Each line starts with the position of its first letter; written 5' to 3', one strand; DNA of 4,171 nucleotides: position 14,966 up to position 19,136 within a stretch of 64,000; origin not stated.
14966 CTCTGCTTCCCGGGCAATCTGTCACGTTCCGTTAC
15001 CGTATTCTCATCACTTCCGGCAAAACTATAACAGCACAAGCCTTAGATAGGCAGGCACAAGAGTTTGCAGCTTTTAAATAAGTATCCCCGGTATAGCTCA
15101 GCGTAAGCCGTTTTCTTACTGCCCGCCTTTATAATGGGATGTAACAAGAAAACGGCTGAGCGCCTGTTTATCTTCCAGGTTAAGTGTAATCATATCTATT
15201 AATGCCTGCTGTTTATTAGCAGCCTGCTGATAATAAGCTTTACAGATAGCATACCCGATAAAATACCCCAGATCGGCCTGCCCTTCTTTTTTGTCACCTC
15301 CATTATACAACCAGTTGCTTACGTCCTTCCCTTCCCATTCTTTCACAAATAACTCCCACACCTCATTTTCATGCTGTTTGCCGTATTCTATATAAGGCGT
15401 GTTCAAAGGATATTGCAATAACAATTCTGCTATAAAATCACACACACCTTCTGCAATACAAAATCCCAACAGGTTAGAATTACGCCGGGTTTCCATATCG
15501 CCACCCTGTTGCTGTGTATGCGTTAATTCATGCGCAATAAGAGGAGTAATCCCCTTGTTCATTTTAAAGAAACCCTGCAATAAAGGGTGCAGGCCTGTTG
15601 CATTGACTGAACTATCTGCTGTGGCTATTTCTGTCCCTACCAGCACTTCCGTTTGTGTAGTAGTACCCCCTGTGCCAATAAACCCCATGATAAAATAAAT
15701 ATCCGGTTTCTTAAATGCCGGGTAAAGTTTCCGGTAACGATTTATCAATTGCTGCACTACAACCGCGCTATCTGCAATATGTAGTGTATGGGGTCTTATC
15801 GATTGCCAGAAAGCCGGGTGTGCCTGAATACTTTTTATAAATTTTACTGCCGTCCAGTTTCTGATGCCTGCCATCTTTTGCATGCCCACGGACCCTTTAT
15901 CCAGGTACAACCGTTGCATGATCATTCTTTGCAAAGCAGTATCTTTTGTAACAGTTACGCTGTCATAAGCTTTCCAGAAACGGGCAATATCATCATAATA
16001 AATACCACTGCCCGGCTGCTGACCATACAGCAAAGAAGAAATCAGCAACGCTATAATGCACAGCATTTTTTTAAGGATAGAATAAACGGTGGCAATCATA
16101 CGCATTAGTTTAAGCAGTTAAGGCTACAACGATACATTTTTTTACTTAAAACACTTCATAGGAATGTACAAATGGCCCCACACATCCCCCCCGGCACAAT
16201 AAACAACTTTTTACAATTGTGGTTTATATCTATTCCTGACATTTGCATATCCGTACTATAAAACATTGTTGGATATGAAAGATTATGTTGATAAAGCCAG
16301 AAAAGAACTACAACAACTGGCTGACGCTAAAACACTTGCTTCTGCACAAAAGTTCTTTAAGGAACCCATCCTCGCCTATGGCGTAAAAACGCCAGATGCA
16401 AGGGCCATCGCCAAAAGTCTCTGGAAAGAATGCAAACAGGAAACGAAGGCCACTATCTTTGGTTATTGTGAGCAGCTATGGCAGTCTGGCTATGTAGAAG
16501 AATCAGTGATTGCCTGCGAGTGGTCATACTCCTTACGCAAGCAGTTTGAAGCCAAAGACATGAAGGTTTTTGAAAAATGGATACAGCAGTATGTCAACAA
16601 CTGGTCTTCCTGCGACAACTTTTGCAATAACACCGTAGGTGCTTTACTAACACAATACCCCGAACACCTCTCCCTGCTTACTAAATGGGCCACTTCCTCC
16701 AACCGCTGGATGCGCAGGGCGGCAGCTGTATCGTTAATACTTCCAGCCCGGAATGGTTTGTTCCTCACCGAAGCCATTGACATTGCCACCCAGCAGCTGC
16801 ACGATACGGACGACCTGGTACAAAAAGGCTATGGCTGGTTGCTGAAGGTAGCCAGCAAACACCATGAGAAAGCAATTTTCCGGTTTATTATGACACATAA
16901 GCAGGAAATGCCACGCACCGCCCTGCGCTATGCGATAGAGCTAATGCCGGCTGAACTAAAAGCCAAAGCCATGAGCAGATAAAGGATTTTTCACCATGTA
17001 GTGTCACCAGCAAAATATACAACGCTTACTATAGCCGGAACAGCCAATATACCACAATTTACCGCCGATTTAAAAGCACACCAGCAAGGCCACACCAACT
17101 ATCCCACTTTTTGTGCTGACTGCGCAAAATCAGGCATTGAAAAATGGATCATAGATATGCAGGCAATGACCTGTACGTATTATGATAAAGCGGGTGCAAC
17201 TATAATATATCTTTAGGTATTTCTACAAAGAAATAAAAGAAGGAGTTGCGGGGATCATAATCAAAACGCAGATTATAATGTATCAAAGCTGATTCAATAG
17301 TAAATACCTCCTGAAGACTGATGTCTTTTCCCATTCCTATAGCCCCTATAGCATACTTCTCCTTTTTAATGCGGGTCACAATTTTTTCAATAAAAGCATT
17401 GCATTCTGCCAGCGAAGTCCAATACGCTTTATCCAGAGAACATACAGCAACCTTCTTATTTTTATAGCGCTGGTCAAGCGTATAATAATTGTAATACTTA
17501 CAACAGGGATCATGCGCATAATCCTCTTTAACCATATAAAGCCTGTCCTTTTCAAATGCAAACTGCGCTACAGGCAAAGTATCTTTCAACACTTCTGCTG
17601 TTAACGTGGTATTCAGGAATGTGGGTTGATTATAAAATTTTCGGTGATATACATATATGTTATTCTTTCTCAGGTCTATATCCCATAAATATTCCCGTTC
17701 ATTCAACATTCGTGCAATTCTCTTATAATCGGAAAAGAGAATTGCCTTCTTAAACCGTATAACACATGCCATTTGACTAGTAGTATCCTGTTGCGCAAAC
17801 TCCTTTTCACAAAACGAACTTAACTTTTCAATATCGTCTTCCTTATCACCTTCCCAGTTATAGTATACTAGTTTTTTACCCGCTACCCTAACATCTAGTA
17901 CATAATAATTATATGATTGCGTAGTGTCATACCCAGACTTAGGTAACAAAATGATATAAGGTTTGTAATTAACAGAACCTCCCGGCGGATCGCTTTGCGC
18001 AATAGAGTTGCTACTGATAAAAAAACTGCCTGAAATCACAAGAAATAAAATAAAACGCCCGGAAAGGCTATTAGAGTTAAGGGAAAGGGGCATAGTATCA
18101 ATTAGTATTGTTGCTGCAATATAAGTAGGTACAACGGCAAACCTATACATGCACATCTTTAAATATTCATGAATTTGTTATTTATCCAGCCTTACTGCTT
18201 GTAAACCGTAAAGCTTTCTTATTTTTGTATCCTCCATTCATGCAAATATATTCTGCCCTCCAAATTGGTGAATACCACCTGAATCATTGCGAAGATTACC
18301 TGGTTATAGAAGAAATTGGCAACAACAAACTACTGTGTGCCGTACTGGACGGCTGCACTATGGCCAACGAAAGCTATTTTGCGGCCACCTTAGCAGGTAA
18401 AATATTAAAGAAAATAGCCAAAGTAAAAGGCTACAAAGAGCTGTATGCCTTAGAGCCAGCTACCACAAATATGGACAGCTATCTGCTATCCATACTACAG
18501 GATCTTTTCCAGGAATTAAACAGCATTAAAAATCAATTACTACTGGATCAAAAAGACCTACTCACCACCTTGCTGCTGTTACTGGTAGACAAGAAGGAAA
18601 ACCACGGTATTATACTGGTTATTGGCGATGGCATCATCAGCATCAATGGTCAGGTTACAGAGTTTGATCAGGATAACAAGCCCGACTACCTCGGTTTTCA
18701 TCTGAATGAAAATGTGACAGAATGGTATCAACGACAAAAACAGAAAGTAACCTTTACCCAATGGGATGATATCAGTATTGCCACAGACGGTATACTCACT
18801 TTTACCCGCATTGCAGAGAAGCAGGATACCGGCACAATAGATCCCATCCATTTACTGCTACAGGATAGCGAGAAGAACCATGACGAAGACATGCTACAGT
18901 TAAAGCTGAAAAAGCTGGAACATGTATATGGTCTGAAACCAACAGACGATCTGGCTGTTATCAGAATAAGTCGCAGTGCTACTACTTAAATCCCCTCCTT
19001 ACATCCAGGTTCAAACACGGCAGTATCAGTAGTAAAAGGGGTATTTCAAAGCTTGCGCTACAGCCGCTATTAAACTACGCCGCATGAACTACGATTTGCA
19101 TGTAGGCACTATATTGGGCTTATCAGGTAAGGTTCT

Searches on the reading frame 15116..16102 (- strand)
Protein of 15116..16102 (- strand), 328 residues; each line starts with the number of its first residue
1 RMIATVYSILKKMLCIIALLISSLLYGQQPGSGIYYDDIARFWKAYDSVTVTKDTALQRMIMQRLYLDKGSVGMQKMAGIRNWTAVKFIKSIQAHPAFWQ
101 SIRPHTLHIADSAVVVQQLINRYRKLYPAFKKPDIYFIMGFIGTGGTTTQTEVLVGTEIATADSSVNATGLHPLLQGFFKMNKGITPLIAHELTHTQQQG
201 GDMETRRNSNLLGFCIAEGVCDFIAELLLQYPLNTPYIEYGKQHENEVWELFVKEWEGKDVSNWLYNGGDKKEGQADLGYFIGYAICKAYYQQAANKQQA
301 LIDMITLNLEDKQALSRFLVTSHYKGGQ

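Call 51: search_protein_families(library=pfam, proteins=[window:15116-16102:-], max_evalue=0.001)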
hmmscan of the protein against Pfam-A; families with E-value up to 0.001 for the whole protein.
window:15116-16102:- (328 aa): 2 families
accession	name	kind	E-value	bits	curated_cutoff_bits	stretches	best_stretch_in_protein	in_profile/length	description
PF10026.15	DUF2268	-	6.9e-09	35.9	23.6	1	183-303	63-187/195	Predicted Zn-dependent protease (DUF2268)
PF25594.1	GldB_lipo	-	7.2e-05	23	27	1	116-305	94-293/309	Gliding motility protein GldB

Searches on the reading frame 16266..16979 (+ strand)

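Call 51: search_protein_families(library=pfam, proteins=[window:16266-16979:+], max_evalue=0.001)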
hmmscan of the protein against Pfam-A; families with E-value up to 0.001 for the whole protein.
window:16266-16979:+ (238 aa): 1 family
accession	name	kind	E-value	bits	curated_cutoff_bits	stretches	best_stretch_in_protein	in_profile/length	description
PF08713.17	DNA_alkylation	-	3.8e-64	216.7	21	1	12-227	2-213/213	DNA alkylation repair enzyme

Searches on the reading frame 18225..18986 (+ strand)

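Call 51: search_protein_families(library=pfam, proteins=[window:18225-18986:+], max_evalue=0.001)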
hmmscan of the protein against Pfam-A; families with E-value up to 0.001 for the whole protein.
window:18225-18986:+ (254 aa): 1 family
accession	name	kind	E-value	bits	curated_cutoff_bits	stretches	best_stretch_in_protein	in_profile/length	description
PF13672.11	PP2C_2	-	1.3e-14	54.7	24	1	20-213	10-196/209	Protein phosphatase 2C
